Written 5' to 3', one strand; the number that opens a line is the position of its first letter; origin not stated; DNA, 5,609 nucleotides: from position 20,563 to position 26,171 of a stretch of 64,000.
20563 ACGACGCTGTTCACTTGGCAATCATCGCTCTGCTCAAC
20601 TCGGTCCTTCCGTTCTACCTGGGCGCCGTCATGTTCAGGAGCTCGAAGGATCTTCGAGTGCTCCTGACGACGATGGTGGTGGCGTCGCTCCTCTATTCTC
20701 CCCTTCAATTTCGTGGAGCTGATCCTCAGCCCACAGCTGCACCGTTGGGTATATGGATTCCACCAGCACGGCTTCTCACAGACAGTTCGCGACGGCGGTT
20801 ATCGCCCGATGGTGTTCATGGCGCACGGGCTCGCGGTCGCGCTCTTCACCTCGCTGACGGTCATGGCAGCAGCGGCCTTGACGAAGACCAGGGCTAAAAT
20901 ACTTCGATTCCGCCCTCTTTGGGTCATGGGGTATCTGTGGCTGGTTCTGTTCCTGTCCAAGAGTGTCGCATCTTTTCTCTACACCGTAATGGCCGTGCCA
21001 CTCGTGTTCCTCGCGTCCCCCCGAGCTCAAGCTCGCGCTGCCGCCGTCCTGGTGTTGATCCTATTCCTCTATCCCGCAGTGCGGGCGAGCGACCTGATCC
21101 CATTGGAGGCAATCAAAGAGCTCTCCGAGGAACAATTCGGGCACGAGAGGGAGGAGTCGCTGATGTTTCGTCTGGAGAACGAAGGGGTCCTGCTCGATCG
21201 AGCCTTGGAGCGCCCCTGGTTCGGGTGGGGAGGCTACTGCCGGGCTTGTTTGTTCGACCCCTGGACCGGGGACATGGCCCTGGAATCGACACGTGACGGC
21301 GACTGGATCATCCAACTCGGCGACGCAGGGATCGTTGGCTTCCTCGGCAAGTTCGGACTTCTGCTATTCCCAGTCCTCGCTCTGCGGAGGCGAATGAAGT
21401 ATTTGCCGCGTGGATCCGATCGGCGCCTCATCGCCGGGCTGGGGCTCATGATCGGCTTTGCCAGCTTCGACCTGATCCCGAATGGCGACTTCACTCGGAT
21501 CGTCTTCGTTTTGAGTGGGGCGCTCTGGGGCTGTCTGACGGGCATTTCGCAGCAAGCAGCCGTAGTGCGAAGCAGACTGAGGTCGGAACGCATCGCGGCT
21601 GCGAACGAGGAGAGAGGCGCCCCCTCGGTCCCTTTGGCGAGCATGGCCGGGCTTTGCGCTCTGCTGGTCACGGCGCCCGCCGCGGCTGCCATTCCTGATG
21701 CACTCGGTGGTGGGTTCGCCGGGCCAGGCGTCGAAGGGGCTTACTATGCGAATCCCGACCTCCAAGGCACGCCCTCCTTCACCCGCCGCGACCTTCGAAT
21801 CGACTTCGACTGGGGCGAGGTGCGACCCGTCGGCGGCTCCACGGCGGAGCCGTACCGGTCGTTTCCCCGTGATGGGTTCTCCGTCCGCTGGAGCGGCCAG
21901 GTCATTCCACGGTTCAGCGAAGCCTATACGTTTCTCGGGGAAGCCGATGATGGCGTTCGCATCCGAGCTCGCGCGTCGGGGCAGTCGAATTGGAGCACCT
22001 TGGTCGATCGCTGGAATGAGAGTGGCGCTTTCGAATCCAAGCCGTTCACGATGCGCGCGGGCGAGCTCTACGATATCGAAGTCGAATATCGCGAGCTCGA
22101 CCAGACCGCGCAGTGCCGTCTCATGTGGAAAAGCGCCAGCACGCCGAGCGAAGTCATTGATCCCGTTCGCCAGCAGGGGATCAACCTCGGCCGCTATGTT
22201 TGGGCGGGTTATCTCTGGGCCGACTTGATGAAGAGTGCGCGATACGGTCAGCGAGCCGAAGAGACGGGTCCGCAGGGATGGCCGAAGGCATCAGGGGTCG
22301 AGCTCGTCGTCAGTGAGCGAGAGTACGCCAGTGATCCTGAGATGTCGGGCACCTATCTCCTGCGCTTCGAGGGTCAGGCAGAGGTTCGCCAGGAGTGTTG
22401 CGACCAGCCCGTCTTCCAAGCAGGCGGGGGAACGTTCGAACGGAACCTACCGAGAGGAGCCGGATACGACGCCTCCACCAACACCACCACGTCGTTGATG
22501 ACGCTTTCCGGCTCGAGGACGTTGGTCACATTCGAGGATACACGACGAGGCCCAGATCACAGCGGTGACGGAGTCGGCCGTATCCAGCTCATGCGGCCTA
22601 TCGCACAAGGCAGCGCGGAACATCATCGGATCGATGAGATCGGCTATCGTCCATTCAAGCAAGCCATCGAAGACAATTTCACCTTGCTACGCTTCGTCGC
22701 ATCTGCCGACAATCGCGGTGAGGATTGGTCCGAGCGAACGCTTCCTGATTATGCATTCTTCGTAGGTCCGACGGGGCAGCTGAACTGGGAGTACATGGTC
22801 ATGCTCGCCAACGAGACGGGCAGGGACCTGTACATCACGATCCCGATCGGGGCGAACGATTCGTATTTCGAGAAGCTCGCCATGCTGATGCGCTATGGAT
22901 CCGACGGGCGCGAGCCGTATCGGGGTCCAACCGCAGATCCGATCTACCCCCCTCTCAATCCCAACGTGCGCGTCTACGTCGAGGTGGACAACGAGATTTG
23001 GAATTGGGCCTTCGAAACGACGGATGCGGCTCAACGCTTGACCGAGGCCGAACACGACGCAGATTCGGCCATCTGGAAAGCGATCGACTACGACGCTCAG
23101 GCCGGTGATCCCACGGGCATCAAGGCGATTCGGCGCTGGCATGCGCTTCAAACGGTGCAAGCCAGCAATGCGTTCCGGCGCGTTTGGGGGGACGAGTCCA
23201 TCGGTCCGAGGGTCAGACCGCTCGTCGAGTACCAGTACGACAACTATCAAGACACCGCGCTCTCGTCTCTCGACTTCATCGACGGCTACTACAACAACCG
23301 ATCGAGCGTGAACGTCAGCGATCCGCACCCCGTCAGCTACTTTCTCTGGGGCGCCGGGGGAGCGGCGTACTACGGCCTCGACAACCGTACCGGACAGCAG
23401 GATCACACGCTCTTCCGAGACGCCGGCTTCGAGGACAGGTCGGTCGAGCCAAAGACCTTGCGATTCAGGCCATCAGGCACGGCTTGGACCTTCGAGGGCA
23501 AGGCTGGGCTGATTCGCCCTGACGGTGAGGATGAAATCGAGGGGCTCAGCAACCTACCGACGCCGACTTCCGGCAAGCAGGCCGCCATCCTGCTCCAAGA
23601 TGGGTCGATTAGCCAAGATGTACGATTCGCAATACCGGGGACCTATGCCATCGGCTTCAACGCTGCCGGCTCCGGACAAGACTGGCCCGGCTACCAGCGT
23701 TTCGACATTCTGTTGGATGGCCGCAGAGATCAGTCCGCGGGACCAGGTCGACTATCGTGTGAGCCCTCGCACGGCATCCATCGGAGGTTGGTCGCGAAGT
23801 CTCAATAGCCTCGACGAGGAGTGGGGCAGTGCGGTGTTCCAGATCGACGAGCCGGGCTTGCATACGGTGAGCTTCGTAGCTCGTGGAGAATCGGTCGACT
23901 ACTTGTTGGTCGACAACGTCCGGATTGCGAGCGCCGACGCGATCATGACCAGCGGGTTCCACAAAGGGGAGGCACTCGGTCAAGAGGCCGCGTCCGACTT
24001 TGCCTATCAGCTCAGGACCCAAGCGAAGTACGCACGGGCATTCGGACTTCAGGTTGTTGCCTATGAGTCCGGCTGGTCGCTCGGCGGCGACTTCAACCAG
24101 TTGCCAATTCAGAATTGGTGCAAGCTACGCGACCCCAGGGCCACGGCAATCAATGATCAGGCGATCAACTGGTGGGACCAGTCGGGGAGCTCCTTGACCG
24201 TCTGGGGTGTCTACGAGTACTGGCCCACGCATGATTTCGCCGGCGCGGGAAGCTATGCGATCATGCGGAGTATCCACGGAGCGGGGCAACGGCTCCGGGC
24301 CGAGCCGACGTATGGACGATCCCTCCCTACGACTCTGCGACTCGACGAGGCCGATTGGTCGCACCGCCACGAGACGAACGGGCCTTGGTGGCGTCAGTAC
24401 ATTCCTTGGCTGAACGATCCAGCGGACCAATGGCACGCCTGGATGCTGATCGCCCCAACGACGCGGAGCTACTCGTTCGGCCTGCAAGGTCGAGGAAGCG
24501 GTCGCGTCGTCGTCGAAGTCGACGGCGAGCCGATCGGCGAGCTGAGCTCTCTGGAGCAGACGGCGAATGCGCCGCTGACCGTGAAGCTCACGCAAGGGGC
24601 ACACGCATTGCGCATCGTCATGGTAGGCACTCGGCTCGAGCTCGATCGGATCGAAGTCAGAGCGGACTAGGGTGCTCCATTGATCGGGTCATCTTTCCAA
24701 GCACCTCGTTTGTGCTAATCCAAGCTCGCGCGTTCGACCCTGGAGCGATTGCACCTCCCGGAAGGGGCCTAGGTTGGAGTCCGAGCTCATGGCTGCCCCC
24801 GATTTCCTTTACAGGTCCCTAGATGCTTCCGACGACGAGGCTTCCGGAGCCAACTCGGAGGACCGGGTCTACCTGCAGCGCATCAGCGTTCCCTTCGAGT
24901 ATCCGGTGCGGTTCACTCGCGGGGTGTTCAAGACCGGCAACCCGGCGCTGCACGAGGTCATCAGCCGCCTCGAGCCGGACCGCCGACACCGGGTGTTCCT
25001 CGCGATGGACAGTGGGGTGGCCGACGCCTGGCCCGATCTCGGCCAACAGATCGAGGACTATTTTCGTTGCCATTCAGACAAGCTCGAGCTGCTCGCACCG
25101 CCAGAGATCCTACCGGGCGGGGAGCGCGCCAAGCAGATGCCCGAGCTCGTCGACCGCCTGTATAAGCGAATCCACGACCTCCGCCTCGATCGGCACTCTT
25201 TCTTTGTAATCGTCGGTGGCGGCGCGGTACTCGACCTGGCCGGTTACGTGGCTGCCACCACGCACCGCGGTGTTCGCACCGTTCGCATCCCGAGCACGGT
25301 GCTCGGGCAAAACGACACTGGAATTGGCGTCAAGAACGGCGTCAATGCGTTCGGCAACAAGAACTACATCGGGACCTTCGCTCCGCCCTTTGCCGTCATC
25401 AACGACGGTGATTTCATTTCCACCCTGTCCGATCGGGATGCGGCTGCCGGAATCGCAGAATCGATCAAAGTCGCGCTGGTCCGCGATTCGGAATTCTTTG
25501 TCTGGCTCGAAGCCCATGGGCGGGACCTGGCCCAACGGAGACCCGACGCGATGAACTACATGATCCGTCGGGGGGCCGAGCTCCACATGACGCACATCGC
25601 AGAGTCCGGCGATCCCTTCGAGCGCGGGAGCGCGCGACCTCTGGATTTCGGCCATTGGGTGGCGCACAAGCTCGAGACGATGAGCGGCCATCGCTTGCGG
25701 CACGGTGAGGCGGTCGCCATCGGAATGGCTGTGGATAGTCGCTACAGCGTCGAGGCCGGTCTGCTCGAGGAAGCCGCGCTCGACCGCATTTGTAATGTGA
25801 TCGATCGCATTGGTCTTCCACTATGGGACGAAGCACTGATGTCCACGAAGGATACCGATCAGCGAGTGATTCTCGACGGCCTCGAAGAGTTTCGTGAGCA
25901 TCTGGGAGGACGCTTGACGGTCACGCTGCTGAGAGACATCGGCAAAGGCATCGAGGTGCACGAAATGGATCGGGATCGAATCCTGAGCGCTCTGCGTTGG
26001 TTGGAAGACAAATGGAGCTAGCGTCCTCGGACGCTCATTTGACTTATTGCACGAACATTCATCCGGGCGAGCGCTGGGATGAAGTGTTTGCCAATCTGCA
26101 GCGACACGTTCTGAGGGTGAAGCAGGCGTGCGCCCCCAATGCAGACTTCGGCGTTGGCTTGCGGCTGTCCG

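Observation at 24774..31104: Complete six-gene ebo cluster (eboA-F) embedded in a polysaccharide island, split into convergent eboDE and eboCFBA halves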

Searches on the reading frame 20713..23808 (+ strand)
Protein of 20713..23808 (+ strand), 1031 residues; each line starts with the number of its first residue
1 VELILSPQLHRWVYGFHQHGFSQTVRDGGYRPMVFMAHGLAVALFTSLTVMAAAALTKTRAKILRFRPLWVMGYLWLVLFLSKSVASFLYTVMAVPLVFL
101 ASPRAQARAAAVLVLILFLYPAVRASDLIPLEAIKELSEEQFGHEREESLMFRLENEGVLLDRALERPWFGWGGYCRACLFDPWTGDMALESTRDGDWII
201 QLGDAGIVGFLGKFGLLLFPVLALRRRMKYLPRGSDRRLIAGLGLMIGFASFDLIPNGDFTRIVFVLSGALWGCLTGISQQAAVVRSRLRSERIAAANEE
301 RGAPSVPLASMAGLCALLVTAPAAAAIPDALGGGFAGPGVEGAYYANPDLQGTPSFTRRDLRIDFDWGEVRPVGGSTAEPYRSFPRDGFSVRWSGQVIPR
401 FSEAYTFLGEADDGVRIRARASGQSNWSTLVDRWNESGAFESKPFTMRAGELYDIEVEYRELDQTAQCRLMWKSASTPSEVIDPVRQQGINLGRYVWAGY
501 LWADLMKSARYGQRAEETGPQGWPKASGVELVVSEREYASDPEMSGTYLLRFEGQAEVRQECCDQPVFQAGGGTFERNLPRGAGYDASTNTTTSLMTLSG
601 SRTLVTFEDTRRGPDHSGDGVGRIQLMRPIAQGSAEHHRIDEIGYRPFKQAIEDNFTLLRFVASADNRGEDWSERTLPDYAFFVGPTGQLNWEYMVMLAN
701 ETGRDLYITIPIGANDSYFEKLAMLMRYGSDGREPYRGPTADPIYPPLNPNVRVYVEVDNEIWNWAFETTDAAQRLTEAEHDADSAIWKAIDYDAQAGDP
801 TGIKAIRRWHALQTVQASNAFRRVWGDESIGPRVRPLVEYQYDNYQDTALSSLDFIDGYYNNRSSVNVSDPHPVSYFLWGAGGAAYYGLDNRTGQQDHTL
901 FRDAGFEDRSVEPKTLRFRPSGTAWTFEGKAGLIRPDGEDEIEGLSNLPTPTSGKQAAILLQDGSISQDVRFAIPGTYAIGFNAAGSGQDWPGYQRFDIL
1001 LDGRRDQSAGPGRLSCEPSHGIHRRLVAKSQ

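Call 11: search_protein_families(library=pfam, proteins=[window:20713-23808:+], max_evalue=0.01)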
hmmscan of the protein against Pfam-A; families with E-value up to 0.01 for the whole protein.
window:20713-23808:+ (1031 aa): 3 families
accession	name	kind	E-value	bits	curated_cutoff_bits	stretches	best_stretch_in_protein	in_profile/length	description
PF07691.17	PA14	-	6.7e-13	49.1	24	1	338-483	3-144/147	PA14 domain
PF04932.20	Wzy_C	-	3.2e-06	27.4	31.7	1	72-173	3-104/149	O-Antigen ligase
PF04862.18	DUF642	-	0.0092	16.2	27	0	915-987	21-89/157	Protein of unknown function (DUF642)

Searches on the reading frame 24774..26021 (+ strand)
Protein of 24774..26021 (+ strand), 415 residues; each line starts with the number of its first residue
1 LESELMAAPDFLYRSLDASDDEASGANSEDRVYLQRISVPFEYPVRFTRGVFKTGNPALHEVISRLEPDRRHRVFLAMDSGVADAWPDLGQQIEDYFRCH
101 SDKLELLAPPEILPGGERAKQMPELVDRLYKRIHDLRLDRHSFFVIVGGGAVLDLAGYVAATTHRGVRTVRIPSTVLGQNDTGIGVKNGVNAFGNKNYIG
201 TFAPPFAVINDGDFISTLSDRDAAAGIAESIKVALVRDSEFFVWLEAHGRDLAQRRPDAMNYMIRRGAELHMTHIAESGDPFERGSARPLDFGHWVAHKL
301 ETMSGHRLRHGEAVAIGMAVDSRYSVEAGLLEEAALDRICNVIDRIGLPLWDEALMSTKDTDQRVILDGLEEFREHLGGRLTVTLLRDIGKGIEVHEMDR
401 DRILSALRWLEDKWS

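Call 3: search_protein_families(library=pfam, proteins=[window:24774-26021:+])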
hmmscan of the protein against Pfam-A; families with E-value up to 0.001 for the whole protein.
window:24774-26021:+ (415 aa): 2 families
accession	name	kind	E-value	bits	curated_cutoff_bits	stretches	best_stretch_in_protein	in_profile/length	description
PF24621.2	DHQS_C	-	8.5e-35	120.2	27.6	1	226-355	1-128/144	3-dehydroquinate synthase C-terminal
PF01761.26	DHQ_synthase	-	2.3e-32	111.5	24.2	1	113-223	4-113/115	3-dehydroquinate synthase N-terminal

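Call 4: search_protein_families(library=ncbifam, proteins=[window:24774-26021:+])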
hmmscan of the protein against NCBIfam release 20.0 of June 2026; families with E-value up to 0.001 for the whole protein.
window:24774-26021:+ (415 aa): 6 families
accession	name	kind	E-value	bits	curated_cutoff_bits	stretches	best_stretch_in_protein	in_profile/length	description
NF004852.0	PRK06203.1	equivalog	7.5e-167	555.3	333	1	27-412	8-393/407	3-dehydroquinate synthase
TIGR01357.1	aroB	equivalog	9.5e-65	219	305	1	112-404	55-340/344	3-dehydroquinate synthase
TIGR04425.1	P_lya_rel_AroB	hypoth_equivalog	2.7e-46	158.2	400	1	117-407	60-341/348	AroB-related putative sugar phosphate phospholyase (cyclizing)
NF010556.0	PRK13951.1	equivalog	5.2e-33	114.6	560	1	112-404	210-488/492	bifunctional shikimate kinase AroK/3-dehydroquinate synthase AroB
NF010627.0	PRK14021.1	equivalog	1.2e-31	109.8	565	1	114-404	244-534/542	bifunctional shikimate kinase/3-dehydroquinate synthase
NF002022.0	PRK00843.1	equivalog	5e-08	32.3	413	1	130-236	77-179/350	NAD(P)-dependent glycerol-1-phosphate dehydrogenase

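Call 61: search_solved_structures(query=window:24789-26021:+, max_evalue=0.00001)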
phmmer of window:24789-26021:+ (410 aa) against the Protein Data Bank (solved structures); distinct sequences matched with E-value up to 0.00001: 16.
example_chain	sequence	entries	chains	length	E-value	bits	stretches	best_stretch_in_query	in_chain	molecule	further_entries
3zok_A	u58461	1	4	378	1.7e-46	162.4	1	106-351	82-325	3-DEHYDROQUINATE SYNTHASE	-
6lk2_A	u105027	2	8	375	1.1e-38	136.7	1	107-399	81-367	3-dehydroquinate synthase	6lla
5eks_A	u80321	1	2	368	3.2e-37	131.9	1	105-397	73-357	3-dehydroquinate synthase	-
3okf_A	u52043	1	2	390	9.3e-37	130.3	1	37-389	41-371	3-dehydroquinate synthase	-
4p53_A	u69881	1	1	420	4.8e-36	128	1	45-405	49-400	Cyclase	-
3qbd_A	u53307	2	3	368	1e-31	113.7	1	108-345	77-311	3-dehydroquinate synthase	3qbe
3clh_A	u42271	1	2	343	1.1e-31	113.6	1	107-364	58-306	3-dehydroquinate synthase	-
5hvn_A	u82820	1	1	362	8.6e-31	110.7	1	107-338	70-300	3-dehydroquinate synthase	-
6c5c_A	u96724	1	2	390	5.6e-29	104.7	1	135-388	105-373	3-dehydroquinate synthase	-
1xag_A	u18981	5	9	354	2.3e-28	102.7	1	105-315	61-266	3-dehydroquinate synthase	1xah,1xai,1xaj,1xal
7u5s_A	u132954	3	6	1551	9e-28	100.7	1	135-387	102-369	Pentafunctional AROM polypeptide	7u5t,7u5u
1dqs_A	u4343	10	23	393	9.3e-27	97.4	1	134-345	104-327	PROTEIN (3-DEHYDROQUINATE SYNTHASE) | 3-DEHYDROQUINATE SYNTHASE | Pentafunctional AROM polypeptide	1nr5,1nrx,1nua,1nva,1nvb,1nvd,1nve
6hqv_A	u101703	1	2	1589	1.3e-26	97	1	133-390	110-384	Pentafunctional AROM polypeptide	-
1ujn_A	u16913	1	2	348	1.2e-25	93.8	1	108-314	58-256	dehydroquinate synthase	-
5tpr_A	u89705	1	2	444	3.8e-25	92.1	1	36-402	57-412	3-dehydroquinate synthase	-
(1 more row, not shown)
